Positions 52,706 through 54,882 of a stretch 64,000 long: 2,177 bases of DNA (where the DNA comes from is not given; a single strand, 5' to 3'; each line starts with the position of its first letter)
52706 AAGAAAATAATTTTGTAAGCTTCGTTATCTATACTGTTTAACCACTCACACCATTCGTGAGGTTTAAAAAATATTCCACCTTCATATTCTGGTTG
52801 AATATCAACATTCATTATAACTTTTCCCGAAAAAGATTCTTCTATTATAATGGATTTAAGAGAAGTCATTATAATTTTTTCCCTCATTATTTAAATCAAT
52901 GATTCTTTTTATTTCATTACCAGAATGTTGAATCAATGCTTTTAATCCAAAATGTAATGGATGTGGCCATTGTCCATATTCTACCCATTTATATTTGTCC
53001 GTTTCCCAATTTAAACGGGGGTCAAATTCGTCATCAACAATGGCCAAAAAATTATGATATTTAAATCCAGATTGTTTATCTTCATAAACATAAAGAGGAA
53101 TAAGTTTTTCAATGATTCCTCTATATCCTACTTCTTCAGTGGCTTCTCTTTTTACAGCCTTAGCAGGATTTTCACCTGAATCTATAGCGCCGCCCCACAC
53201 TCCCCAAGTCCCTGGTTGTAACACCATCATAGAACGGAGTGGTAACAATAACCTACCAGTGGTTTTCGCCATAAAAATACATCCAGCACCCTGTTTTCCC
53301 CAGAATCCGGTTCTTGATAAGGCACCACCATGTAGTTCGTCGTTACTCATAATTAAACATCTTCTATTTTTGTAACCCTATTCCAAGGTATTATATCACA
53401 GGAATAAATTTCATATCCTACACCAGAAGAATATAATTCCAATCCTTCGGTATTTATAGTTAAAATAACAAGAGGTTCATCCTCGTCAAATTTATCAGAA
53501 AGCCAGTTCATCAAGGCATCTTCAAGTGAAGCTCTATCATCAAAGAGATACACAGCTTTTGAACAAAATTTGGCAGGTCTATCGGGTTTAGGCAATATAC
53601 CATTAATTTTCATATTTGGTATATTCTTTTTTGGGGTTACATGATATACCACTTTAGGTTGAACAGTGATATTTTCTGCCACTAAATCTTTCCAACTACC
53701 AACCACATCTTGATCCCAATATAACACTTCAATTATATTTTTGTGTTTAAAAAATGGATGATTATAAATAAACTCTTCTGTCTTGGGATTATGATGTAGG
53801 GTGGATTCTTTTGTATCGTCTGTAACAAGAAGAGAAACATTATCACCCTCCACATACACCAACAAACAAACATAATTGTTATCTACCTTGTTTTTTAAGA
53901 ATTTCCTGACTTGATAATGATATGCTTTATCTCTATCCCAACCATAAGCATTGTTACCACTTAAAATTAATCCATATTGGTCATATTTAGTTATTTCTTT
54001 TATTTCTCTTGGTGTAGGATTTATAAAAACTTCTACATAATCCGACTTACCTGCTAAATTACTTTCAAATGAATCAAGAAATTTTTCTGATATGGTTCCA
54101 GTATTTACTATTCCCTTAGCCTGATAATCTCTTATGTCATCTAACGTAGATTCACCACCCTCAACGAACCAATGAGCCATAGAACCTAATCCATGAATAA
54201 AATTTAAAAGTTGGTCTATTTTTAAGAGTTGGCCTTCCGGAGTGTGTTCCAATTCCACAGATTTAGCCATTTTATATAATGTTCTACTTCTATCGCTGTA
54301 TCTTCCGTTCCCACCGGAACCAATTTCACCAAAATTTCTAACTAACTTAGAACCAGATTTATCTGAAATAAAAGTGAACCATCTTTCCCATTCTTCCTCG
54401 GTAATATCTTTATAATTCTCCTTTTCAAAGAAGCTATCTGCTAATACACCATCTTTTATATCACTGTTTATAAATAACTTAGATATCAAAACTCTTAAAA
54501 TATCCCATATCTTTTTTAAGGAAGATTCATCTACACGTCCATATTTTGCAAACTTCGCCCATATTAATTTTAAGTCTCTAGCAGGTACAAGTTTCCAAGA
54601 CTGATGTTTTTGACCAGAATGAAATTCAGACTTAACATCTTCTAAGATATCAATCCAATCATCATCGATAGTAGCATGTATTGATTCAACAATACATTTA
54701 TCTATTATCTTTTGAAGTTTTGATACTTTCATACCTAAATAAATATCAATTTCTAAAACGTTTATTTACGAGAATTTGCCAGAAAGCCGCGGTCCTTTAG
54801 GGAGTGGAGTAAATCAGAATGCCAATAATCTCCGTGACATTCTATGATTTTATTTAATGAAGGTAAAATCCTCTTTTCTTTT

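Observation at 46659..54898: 8.2-kb accessory island splitting the normally adjacent sheath and tube genes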

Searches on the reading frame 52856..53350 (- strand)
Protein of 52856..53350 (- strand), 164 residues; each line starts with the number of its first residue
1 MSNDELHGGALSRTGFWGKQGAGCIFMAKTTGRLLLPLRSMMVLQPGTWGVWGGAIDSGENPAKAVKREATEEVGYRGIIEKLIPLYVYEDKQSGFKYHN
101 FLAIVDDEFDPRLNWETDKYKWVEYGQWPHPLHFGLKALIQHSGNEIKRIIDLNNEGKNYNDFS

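Call 4: search_protein_families(library=pfam, proteins=[window:52856-53350:-], max_evalue=0.01)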
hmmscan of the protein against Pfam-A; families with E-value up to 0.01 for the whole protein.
window:52856-53350:- (164 aa): 1 family
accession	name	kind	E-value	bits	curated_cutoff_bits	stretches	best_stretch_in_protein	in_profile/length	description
PF00293.34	NUDIX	-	9.8e-13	48.7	21.1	1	21-135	5-126/134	NUDIX domain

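Call 5: search_protein_families(library=phrogs, proteins=[window:52856-53350:-], max_evalue=0.001)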
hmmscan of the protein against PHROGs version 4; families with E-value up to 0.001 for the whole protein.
window:52856-53350:- (164 aa): 7 families
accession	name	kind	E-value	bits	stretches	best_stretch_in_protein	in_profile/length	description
phrog_1198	-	other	3.9e-26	93.3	1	20-152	38-174/253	MutT/NUDIX hydrolase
phrog_6216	-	unknown function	3.2e-12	46.9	1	26-145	7-115/545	-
phrog_9999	-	other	8.8e-10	39.8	1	47-108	53-115/186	nudix hydrolase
phrog_15528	-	head and packaging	2.1e-08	34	1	42-149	538-654/794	portal protein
phrog_1185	-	other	1.7e-07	32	1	22-149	151-294/301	nudix hydrolase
phrog_10313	-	other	1.7e-06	28.9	1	45-124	36-117/159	nudix hydrolase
phrog_25541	-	unknown function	0.00028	21.5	1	45-87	94-136/210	-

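Call 83: search_protein_families(library=ncbifam, proteins=[window:52856-53350:-], max_evalue=0.1)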
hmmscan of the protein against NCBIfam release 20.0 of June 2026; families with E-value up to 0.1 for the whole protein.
window:52856-53350:- (164 aa): 17 families
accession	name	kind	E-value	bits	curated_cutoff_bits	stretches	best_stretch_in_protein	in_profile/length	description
NF006530.0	PRK08999.1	equivalog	5.2e-07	29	245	1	27-77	13-63/315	Nudix family hydrolase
NF012016.0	PRK15472.1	equivalog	4.6e-06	26.4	95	1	34-91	18-75/141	nucleoside triphosphatase NudI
NF007834.0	PRK10546.1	equivalog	7e-06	25.9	156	1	30-94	13-77/135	pyrimidine (deoxy)nucleoside triphosphate diphosphatase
NF041652.1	Nud_hyd_Dein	equivalog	1.6e-05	25.2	200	1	20-88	14-84/152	Nudix hydrolase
TIGR00586.1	mutt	equivalog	4.7e-05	23.4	97.9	1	47-82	32-67/129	8-oxo-dGTP diphosphatase MutT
NF008044.0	PRK10776.1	equivalog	5.5e-05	23.1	148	1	38-101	22-85/130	8-oxo-dGTP diphosphatase MutT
NF001938.0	PRK00714.1-5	equivalog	9e-05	21.9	116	1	41-78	39-76/172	RNA pyrophosphohydrolase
NF001936.0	PRK00714.1-3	equivalog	0.00078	19.3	118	1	47-78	35-66/155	RNA pyrophosphohydrolase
NF008736.0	PRK11762.1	equivalog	0.0014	18.2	169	1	53-77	80-104/186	ADP compounds hydrolase NudE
NF006961.0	PRK09438.1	equivalog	0.0022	17.5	103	1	45-77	30-62/151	dihydroneopterin triphosphate diphosphatase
NF052459.1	OxoGTPPhMutT1Mycb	equivalog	0.0026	16.9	475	1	49-124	31-105/292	8-oxo-(d)GTP phosphatase MutT1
NF001937.0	PRK00714.1-4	equivalog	0.0043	16.7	139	1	25-77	13-61/161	RNA pyrophosphohydrolase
NF001935.0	PRK00714.1-2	equivalog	0.0043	16.6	259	1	48-78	32-62/183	RNA pyrophosphohydrolase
NF002995.0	PRK03759.1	equivalog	0.005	16.5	127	1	25-125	40-147/185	isopentenyl-diphosphate Delta-isomerase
NF011922.0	PRK15393.1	equivalog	0.016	14.8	152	1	46-94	65-114/182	NUDIX hydrolase YfcD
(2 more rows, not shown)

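Call 84: search_protein_families(library=padloc, proteins=[window:52856-53350:-], max_evalue=0.01)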
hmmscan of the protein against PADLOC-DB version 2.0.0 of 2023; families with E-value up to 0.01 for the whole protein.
window:52856-53350:- (164 aa): 1 family
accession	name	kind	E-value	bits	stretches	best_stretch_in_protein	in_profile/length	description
PDLC04899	PDC-S07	-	9.6e-08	29.8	1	30-125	16-109/135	-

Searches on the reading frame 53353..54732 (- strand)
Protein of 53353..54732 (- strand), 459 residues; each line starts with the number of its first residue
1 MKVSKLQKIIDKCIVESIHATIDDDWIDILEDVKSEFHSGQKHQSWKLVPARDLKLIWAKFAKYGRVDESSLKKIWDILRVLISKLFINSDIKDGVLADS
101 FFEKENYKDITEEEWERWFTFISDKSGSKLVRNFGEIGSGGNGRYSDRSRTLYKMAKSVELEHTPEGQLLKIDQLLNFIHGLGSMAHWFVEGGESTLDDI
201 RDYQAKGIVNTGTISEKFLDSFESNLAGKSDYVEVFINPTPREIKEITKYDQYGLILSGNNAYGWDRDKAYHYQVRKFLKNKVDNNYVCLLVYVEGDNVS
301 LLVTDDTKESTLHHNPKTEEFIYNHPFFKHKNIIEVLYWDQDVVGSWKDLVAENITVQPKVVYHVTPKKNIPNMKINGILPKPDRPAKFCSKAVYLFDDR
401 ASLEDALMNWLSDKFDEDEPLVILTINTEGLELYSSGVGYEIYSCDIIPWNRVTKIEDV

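Call 4: search_protein_families(library=pfam, proteins=[window:53353-54732:-], max_evalue=0.01)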
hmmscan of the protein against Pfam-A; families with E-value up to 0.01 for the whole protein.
window:53353-54732:- (459 aa): 0 families

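Call 5: search_protein_families(library=phrogs, proteins=[window:53353-54732:-], max_evalue=0.001)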
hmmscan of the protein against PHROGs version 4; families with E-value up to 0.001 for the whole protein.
window:53353-54732:- (459 aa): 0 families

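Call 37: search_protein_families(library=pfam, proteins=[window:53353-54732:-], max_evalue=10)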
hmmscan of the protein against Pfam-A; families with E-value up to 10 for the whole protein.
window:53353-54732:- (459 aa): 0 families

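Call 39: find_homologous_proteins(query=window:53353-54732:-, max_evalue=0.001)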
Query window:53353-54732:- (459 aa): 10 proteins with E <= 0.001 among 8000 candidates.
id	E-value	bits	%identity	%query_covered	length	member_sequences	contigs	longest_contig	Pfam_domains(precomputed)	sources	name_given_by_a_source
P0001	0.0e+0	1055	100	100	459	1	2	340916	-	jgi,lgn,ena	-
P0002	4.2e-188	644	63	100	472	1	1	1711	-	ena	-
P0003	7.8e-154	531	69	72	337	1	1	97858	-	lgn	-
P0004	7.2e-148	511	63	76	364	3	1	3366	-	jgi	-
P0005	1.6e-93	332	41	55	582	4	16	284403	-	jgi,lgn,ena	-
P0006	1.5e-62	230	53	47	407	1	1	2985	-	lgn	-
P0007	4.6e-61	225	53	45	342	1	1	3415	-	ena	-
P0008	6.6e-60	221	54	42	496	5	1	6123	-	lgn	-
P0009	1.6e-52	197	47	47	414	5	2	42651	-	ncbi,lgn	-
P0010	4.8e-11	60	46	20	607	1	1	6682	-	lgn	-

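Call 41: find_encoding_contigs(protein=P0001, flank=10000, max_places=4)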
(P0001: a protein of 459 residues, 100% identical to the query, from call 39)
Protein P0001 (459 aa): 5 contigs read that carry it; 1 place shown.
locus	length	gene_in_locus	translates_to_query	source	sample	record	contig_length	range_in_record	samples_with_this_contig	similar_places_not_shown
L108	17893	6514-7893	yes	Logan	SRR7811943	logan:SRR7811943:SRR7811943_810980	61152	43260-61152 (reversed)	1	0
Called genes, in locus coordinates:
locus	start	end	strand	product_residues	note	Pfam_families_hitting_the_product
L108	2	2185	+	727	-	?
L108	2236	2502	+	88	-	-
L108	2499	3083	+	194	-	PF01541:GIY-YIG, PF07460:NUMOD3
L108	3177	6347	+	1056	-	PF04984:Phage_sheath_1, PF17482:Phage_sheath_1C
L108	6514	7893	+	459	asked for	-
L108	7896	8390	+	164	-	PF00293:NUDIX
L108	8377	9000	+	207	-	-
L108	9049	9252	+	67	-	-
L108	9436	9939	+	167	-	PF06941:NT5C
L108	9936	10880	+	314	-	-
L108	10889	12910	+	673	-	-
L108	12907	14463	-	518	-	PF24308:DUF7487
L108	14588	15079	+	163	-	PF06841:Phage_T4_gp19 (weak)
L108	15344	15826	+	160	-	PF04969:CS (faint), PF00011:HSP20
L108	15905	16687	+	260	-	-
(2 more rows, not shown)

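Call 83: search_protein_families(library=ncbifam, proteins=[window:53353-54732:-], max_evalue=0.1)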
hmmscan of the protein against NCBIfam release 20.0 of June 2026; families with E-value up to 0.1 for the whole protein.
window:53353-54732:- (459 aa): 0 families

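Call 84: search_protein_families(library=padloc, proteins=[window:53353-54732:-], max_evalue=0.01)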
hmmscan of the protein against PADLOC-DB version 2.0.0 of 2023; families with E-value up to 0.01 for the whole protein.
window:53353-54732:- (459 aa): 0 families

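Call 93: find_encoding_contigs(protein=P0009, flank=10000, max_places=2)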
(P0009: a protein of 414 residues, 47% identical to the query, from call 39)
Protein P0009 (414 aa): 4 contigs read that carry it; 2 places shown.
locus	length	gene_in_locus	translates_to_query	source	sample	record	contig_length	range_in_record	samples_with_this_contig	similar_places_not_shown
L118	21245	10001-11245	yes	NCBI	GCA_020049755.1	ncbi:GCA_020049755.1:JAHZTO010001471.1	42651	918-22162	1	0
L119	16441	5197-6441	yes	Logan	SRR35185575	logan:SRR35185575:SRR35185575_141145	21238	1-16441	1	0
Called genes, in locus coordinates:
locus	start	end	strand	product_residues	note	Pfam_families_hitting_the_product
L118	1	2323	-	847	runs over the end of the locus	PF01743:PolyA_pol, PF12627:PolyA_pol_RNAbd, PF01966:HD (weak)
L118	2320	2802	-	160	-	PF13563:2_5_RNA_ligase2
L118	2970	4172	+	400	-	PF26809:Phage_T4_gp13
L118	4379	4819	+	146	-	-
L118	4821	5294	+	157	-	-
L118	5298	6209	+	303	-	-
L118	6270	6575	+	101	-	-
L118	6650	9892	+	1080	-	PF04984:Phage_sheath_1, PF17482:Phage_sheath_1C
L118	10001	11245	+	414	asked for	-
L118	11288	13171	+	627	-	-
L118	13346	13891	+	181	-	-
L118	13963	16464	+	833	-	-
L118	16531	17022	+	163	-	PF06841:Phage_T4_gp19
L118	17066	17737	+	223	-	-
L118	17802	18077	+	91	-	-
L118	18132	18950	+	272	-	PF12322:T4_baseplate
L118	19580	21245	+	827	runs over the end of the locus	-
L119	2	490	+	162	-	?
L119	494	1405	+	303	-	-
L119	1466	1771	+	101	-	-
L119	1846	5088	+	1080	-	PF04984:Phage_sheath_1, PF17482:Phage_sheath_1C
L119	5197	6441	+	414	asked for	-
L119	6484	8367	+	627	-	-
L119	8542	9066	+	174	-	-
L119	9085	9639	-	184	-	-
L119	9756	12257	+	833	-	-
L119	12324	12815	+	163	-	PF06841:Phage_T4_gp19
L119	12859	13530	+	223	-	-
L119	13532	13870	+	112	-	-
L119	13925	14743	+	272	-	PF12322:T4_baseplate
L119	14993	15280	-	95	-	-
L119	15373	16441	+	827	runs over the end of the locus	-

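Call 94: find_encoding_contigs(protein=P0005, flank=10000, max_places=2)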
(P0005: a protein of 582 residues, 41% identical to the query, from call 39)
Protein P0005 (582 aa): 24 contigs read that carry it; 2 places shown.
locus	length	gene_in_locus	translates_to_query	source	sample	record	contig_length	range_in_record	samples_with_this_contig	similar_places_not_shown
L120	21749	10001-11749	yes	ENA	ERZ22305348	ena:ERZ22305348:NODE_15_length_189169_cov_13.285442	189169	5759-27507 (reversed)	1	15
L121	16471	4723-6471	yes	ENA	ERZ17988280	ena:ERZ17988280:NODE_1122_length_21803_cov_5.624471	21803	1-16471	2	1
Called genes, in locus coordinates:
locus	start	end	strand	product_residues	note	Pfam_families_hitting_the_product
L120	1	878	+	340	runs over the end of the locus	-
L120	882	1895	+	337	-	-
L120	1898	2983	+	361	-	-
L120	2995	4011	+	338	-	-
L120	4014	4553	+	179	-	-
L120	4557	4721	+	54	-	-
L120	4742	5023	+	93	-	-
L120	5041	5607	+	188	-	-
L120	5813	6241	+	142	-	PF02945:Endonuclease_7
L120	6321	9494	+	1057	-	PF04984:Phage_sheath_1, PF17482:Phage_sheath_1C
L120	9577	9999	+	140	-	-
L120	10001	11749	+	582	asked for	-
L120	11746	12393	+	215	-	-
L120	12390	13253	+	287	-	PF00293:NUDIX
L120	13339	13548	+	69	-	-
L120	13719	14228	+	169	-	PF06941:NT5C (faint)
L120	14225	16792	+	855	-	-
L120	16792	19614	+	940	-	-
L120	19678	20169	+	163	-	-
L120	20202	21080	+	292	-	-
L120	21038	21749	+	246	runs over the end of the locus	-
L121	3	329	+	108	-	?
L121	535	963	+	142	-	PF02945:Endonuclease_7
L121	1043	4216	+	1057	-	PF04984:Phage_sheath_1, PF17482:Phage_sheath_1C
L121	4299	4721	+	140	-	-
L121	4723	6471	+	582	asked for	-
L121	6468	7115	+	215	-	-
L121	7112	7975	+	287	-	PF00293:NUDIX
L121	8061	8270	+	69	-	-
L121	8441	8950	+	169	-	PF06941:NT5C (faint)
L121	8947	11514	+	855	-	-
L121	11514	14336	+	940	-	-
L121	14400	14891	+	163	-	-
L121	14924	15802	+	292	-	-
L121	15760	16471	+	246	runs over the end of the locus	-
